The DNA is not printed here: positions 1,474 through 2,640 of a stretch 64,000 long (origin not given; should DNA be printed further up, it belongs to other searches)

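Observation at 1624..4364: MoxR AAA+ / VWA pair plus orphan receiver inserted between obg and nadD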

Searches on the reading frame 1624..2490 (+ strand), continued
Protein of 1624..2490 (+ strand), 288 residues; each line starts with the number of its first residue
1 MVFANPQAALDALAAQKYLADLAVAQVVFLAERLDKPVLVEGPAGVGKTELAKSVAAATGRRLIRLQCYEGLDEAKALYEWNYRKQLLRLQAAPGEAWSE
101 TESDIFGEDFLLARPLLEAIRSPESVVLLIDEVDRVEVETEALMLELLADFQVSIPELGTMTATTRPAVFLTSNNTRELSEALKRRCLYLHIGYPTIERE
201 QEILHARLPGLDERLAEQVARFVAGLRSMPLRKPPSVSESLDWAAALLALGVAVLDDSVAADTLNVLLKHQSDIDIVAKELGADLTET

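Call 60: search_protein_families(library=ncbifam, proteins=[L088:6911-7804:+, L088:7801-9309:+, L088:5944-6393:+, L088:6450-6902:+], max_evalue=0.001)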
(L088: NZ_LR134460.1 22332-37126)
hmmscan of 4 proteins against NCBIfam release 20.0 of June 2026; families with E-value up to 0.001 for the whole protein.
L088:6911-7804:+ (297 aa): 8 families
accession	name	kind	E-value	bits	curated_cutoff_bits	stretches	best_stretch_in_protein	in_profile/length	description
NF047784.1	MadB_ATPase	equivalog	1.5e-84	283.7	475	2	110-294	116-297/298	MadB family AAA-type ATPase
TIGR02640.1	gas_vesic_GvpN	equivalog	4.2e-08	33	266.8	1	40-237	19-218/262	gas vesicle protein GvpN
TIGR02639.1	ClpA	equivalog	2.7e-06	25.9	993.15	0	44-75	489-520/734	ATP-dependent Clp protease ATP-binding subunit ClpA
TIGR03346.1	chaperone_ClpB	equivalog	2.6e-05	22.8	1232.1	0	124-186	659-720/853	ATP-dependent chaperone ClpB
NF008118.0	PRK10865.1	equivalog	0.00028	18.9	1417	0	124-187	662-724/857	ATP-dependent chaperone ClpB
TIGR03345.1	VI_ClpV1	equivalog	0.00042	18.7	884.95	0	125-189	661-724/852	type VI secretion system ATPase TssH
NF009883.0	PRK13341.1-4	equivalog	0.00077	17.5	668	0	37-93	51-105/729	AAA family ATPase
NF004310.0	PRK05707.1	equivalog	0.00084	18.8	280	0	176-243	138-207/328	DNA polymerase III subunit delta'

L088:7801-9309:+ (502 aa): 1 family
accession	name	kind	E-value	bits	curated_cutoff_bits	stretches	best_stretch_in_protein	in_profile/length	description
NF047783.1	VWA_dom_MadC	equivalog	1.6e-43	149.3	600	2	206-477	211-470/498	MadC family VWA domain-containing protein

L088:5944-6393:+ (149 aa): 0 families

L088:6450-6902:+ (150 aa): 0 families

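Call 66: get_annotated_region(hit=H1, flank=9000)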
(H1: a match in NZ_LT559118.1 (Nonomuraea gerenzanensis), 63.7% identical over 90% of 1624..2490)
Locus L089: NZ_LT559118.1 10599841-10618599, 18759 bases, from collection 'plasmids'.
description: Nonomuraea gerenzanensis isolate nono1 plasmid I, complete sequence
organism: Nonomuraea gerenzanensis (NCBI taxid 93944)
taxonomy: Bacteria; Actinomycetota; Actinomycetes; Streptosporangiales; Streptosporangiaceae; Nonomuraea; Nonomuraea gerenzanensis
host: -; source: -; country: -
typing (MOB-suite, as given by PLSDB): non-mobilizable
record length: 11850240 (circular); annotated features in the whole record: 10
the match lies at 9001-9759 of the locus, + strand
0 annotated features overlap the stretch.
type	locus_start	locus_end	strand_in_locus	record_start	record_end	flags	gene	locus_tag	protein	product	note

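Call 67: get_annotated_region(hit=H25, flank=9000)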
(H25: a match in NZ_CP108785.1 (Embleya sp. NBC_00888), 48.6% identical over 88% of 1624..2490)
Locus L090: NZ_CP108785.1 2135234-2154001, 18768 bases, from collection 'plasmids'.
description: Embleya sp. NBC_00888 plasmid unnamed1, complete sequence
organism: Embleya sp. NBC_00888 (NCBI taxid 2975960)
taxonomy: Bacteria; Actinomycetota; Actinomycetes; Kitasatosporales; Streptomycetaceae; Embleya; Embleya sp. NBC 00888
host: -; source: -; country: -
typing (MOB-suite, as given by PLSDB): mobilizable; relaxase MOBP
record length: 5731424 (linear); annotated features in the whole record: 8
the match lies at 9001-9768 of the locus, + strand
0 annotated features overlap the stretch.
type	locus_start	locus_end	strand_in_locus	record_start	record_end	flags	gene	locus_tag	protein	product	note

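Call 70: search_protein_families(library=pfam, proteins=[L088:5944-6393:+, L088:6450-6902:+, L088:7801-9309:+, L082:9549-10922:+, L083:8818-10017:+], max_evalue=0.01)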
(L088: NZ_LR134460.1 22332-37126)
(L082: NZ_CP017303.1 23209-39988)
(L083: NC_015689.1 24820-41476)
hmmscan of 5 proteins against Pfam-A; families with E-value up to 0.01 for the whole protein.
L088:5944-6393:+ (149 aa): 2 families
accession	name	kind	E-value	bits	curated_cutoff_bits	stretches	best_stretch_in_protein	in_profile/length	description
PF03364.25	Polyketide_cyc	-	5.7e-09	36.7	23.4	1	11-129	1-116/126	Polyketide cyclase / dehydrase and lipid transport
PF10604.15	Polyketide_cyc2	-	2.3e-07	31.6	27.4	1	8-130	7-129/142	Polyketide cyclase / dehydrase and lipid transport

L088:6450-6902:+ (150 aa): 2 families
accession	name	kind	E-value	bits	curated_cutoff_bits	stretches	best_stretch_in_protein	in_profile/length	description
PF10604.15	Polyketide_cyc2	-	1.1e-10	42.4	27.4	1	7-141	6-131/142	Polyketide cyclase / dehydrase and lipid transport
PF03364.25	Polyketide_cyc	-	5.7e-10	40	23.4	1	11-127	1-113/126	Polyketide cyclase / dehydrase and lipid transport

L088:7801-9309:+ (502 aa): 1 family
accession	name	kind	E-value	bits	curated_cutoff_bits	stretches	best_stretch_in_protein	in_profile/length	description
PF05762.20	VWA_CoxE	-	8.3e-45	153.4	26.4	1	272-495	3-222/222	VWA domain containing CoxE-like protein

L082:9549-10922:+ (457 aa): 1 family
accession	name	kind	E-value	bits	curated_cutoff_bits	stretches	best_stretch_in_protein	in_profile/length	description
PF05762.20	VWA_CoxE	-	1.3e-40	139.6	26.4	1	243-450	10-220/222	VWA domain containing CoxE-like protein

L083:8818-10017:+ (399 aa): 2 families
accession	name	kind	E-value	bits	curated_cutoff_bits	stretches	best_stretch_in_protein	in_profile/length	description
PF05762.20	VWA_CoxE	-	6e-86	287.9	26.4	1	169-389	2-222/222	VWA domain containing CoxE-like protein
PF13519.12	VWA_2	-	0.0077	17.3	27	0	228-328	1-106/107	von Willebrand factor type A domain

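Call 72: search_protein_families(library=ncbifam, proteins=[L082:7923-8795:+, L082:9549-10922:+, L083:7929-8816:+, L083:8818-10017:+], max_evalue=1e-10)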
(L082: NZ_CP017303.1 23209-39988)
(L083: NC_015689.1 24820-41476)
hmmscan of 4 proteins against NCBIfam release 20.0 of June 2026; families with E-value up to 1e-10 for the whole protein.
L082:7923-8795:+ (290 aa): 1 family
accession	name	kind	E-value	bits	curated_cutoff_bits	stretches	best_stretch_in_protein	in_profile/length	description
NF047784.1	MadB_ATPase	equivalog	1.2e-95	320.1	475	1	8-285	3-297/298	MadB family AAA-type ATPase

L082:9549-10922:+ (457 aa): 1 family
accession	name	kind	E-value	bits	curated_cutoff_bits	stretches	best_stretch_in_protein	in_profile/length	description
NF047783.1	VWA_dom_MadC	equivalog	6.6e-46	157.2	600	1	217-453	256-490/498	MadC family VWA domain-containing protein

L083:7929-8816:+ (295 aa): 1 family
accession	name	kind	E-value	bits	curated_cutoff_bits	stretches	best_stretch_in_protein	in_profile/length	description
NF047784.1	MadB_ATPase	equivalog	5.6e-84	281.8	475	1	7-286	4-297/298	MadB family AAA-type ATPase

L083:8818-10017:+ (399 aa): 1 family
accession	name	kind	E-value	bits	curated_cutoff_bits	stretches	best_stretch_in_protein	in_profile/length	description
NF047783.1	VWA_dom_MadC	equivalog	1.1e-22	80.6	600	1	169-356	269-454/498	MadC family VWA domain-containing protein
